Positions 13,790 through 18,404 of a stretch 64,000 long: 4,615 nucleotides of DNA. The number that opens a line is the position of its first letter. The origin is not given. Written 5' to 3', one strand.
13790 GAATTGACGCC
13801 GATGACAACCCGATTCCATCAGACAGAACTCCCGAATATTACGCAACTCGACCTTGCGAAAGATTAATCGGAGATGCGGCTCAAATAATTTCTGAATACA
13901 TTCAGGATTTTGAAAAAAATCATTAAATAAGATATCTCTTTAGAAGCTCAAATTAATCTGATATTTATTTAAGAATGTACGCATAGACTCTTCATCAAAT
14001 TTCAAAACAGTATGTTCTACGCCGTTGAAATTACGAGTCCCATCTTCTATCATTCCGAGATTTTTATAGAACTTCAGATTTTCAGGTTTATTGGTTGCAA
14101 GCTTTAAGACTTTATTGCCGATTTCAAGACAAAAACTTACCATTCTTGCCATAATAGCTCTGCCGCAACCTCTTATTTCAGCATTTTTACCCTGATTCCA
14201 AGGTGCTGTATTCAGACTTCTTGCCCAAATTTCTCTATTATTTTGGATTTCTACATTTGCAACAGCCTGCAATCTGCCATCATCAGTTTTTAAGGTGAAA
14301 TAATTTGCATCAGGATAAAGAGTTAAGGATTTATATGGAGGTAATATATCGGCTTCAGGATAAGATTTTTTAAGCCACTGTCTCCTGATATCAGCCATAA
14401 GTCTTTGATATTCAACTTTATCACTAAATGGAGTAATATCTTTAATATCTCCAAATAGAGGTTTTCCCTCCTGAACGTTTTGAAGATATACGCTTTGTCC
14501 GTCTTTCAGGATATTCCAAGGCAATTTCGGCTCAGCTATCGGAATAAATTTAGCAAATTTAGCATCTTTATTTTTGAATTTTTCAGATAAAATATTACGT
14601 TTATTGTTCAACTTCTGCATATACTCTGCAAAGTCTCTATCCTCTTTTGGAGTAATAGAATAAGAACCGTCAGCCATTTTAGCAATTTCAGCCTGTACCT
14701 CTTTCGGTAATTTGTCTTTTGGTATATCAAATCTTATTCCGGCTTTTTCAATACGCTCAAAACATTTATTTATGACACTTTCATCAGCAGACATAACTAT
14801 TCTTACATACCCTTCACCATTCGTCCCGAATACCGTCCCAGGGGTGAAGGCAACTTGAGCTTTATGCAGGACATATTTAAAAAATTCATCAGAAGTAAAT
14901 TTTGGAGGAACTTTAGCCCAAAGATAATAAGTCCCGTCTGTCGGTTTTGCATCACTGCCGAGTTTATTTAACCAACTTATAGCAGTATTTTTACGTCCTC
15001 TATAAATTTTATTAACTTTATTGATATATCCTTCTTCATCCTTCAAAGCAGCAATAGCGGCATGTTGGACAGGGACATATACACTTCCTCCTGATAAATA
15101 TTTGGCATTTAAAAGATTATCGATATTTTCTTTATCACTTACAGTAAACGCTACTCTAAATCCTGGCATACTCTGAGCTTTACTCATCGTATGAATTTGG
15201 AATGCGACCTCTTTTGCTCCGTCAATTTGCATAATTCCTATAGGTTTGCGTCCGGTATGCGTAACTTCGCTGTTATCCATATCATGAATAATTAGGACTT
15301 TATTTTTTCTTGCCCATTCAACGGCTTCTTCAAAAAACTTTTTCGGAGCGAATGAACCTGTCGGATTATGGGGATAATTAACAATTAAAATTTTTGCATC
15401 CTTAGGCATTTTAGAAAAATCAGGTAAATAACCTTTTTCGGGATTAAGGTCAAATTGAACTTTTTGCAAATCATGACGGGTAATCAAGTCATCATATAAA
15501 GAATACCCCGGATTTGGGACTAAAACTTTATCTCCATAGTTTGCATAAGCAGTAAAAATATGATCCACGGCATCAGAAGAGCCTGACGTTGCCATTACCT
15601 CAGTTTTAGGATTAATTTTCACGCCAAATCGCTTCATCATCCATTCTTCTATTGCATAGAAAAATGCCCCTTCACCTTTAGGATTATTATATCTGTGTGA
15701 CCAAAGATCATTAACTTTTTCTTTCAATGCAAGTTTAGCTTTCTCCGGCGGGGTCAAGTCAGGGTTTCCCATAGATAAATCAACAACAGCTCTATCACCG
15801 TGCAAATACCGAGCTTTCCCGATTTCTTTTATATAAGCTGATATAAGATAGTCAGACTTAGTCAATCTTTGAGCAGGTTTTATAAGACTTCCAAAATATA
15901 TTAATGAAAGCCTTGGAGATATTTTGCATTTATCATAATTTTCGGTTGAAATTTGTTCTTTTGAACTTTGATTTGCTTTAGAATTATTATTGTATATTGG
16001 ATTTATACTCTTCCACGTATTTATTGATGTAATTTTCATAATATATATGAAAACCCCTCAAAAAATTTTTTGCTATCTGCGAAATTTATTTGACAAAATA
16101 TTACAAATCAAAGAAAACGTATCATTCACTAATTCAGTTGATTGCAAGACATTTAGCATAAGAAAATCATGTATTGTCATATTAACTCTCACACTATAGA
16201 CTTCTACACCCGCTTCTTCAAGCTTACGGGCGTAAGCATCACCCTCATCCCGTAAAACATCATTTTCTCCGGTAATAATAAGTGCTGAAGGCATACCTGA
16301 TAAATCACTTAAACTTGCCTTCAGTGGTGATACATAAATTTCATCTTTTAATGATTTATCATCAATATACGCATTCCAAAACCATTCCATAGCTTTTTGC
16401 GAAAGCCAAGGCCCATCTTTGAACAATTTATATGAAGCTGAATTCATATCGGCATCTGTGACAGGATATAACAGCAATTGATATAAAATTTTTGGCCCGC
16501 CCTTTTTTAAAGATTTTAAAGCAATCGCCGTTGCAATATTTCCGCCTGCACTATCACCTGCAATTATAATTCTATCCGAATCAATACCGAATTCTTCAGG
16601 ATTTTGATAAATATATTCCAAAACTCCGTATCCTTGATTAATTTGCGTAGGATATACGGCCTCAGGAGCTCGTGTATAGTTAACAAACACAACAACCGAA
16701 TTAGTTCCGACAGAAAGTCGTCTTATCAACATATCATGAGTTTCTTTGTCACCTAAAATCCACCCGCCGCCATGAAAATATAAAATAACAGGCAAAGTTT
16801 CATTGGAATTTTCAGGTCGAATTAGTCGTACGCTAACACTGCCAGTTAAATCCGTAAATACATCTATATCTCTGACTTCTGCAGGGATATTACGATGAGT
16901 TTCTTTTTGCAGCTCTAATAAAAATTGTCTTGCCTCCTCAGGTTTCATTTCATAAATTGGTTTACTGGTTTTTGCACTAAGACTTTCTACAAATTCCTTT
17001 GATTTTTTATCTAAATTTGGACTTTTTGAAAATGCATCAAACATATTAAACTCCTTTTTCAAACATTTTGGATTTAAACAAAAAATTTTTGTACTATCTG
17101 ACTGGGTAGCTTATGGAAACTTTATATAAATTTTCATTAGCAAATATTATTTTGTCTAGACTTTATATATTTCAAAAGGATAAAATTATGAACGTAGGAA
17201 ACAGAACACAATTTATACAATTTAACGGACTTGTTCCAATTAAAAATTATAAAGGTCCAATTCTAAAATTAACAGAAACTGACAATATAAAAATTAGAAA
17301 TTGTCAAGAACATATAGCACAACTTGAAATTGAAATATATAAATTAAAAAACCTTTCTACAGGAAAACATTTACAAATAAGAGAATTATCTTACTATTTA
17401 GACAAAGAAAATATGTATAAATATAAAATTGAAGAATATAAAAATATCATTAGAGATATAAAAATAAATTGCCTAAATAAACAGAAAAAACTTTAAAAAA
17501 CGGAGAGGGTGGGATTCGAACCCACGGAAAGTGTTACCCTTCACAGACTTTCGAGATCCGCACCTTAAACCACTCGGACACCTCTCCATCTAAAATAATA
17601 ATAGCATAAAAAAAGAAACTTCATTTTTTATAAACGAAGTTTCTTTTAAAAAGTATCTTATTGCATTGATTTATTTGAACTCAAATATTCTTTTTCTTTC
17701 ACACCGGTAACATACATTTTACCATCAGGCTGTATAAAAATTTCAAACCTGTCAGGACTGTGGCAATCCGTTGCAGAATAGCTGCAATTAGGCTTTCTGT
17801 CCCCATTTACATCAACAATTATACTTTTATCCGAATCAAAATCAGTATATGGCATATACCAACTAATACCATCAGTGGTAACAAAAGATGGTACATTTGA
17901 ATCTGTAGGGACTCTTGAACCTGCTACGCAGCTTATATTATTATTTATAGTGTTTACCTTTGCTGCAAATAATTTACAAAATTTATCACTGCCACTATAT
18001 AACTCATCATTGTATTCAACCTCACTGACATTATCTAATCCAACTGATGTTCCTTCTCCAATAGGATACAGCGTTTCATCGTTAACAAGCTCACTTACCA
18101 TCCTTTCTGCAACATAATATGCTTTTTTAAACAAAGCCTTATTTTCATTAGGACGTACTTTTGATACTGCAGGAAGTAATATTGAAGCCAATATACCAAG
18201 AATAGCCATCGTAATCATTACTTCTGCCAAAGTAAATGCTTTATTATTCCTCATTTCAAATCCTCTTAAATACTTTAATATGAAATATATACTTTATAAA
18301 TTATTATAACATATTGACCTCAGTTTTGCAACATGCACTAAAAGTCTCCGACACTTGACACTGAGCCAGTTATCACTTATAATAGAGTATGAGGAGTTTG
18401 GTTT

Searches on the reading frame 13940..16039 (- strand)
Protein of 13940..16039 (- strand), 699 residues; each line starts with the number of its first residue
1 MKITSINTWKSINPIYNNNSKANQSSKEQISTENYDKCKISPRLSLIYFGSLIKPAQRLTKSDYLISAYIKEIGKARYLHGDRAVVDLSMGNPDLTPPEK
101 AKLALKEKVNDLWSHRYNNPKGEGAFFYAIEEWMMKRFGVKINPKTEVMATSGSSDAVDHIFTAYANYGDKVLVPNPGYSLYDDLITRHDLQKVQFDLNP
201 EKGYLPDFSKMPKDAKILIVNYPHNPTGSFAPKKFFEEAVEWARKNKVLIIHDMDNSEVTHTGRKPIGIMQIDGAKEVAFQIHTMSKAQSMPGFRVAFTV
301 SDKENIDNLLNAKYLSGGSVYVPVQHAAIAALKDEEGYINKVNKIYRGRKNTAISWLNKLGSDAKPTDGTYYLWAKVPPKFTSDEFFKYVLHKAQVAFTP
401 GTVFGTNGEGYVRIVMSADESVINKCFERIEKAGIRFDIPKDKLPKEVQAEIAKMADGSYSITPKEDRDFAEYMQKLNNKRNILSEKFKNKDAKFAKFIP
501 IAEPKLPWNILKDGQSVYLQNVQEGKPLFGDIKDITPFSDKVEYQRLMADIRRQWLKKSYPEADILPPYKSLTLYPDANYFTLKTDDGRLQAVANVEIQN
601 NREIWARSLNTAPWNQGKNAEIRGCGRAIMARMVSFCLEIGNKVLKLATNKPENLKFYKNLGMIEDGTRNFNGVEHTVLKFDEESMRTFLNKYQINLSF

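Call 8: search_protein_families(library=ncbifam, proteins=[window:13940-16039:-], max_evalue=0.00001)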
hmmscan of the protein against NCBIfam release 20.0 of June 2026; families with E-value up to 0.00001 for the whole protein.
window:13940-16039:- (699 aa): 64 families (the best 25 are shown)
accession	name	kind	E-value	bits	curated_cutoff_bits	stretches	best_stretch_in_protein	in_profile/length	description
NF006756.0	PRK09276.1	subfamily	5.2e-98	328.5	507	1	56-433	5-385/387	LL-diaminopimelate aminotransferase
TIGR03540.1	DapC_direct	equivalog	3.6e-95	319.1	593.25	1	57-432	4-382/383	LL-diaminopimelate aminotransferase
NF005977.0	PRK08068.1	subfamily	2.6e-84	283.7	494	1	81-434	30-387/391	transaminase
NF004611.0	PRK05942.1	equivalog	1e-83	281.5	628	1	52-437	5-393/394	aspartate aminotransferase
NF005815.0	PRK07681.1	equivalog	3.9e-83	279.7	545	1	56-436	6-388/399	LL-diaminopimelate aminotransferase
NF005613.0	PRK07366.1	equivalog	1.8e-71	241.2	486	1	57-432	5-386/391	LL-diaminopimelate aminotransferase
NF006604.0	PRK09148.1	equivalog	1.9e-71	241.2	648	1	76-430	24-385/406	LL-diaminopimelate aminotransferase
NF006033.0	PRK08175.1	equivalog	8.4e-68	229.2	647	1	77-430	31-390/407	alanine transaminase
NF006387.0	PRK08636.1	equivalog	1.8e-64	218.2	675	1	66-431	17-395/403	LL-diaminopimelate aminotransferase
NF004937.0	PRK06290.1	equivalog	1.4e-59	201.8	585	1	75-388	36-351/410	LL-diaminopimelate aminotransferase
NF041364.1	GntC_guanitoxin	equivalog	8.8e-58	195.9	415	1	87-432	2-355/356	guanitoxin biosynthesis PLP-dependent (S)-gamma-hydroxy-L-arginine cyclodehydratase GntC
TIGR03537.1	DapC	equivalog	2.3e-54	184.7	453.6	1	86-421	3-338/350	succinyldiaminopimelate transaminase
NF005588.0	PRK07309.1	equivalog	1.4e-50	172.3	576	1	85-432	32-384/391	pyridoxal phosphate-dependent aminotransferase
NF005817.0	PRK07683.1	equivalog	6.3e-44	150.2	575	1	83-432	28-379/387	aminotransferase A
NF006229.0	PRK08361.1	equivalog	1.5e-43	149.3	624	1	83-433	33-387/391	aspartate aminotransferase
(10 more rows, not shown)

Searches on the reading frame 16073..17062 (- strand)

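Call 8: search_protein_families(library=ncbifam, proteins=[window:16073-17062:-], max_evalue=0.00001)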
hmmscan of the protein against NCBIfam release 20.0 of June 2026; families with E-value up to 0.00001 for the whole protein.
window:16073-17062:- (329 aa): 8 families
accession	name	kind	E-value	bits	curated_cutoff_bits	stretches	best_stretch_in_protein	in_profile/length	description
NF058653.1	LipP1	equivalog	6.1e-85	284.7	350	1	22-304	4-283/300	LipP1 family hormone-sensitive lipase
NF033149.0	CHL_hydrolase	equivalog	2e-65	220.7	500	1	61-303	47-287/310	chloramphenicol hydrolase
NF007547.0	PRK10162.1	equivalog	4e-37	127.8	389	1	60-302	57-296/321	acetyl esterase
NF058651.1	GESAG_HSLs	subfamily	2e-35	122.3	430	1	54-303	33-273/296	GESAG motif subfamily hormone-sensitive lipase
NF058649.1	GTSAG_HSLs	subfamily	4.2e-24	85.5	380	1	15-288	15-276/312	GTSAG motif subfamily hormone-sensitive lipase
NF058650.1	GCSAG_HSLs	subfamily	5.6e-12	45.8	410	1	14-303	8-292/314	GCSAG motif subfamily hormone-sensitive lipase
NF052354.1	EstLipQMycob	equivalog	3.4e-11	42.4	700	1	31-183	106-258/418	esterase LipQ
NF052352.1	TriaclglyLipLipYMycb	equivalog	7.4e-08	31.9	450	1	163-304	257-381/397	triacylglycerol lipase LipY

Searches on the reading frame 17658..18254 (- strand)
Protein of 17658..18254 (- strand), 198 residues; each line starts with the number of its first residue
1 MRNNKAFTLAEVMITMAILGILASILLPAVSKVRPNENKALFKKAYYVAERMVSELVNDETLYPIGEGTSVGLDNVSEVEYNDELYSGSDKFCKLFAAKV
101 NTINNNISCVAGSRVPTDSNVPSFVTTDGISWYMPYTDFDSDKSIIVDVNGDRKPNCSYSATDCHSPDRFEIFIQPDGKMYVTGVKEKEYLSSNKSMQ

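Call 65: search_protein_families(library=pfam, proteins=[window:17658-18254:-], max_evalue=0.001)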
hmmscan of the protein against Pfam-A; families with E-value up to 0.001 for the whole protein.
window:17658-18254:- (198 aa): 1 family
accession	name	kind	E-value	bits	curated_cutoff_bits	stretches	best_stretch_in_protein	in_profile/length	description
PF07963.17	N_methyl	-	1.1e-08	34.8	21.2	1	1-27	1-27/27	Prokaryotic N-terminal methylation motif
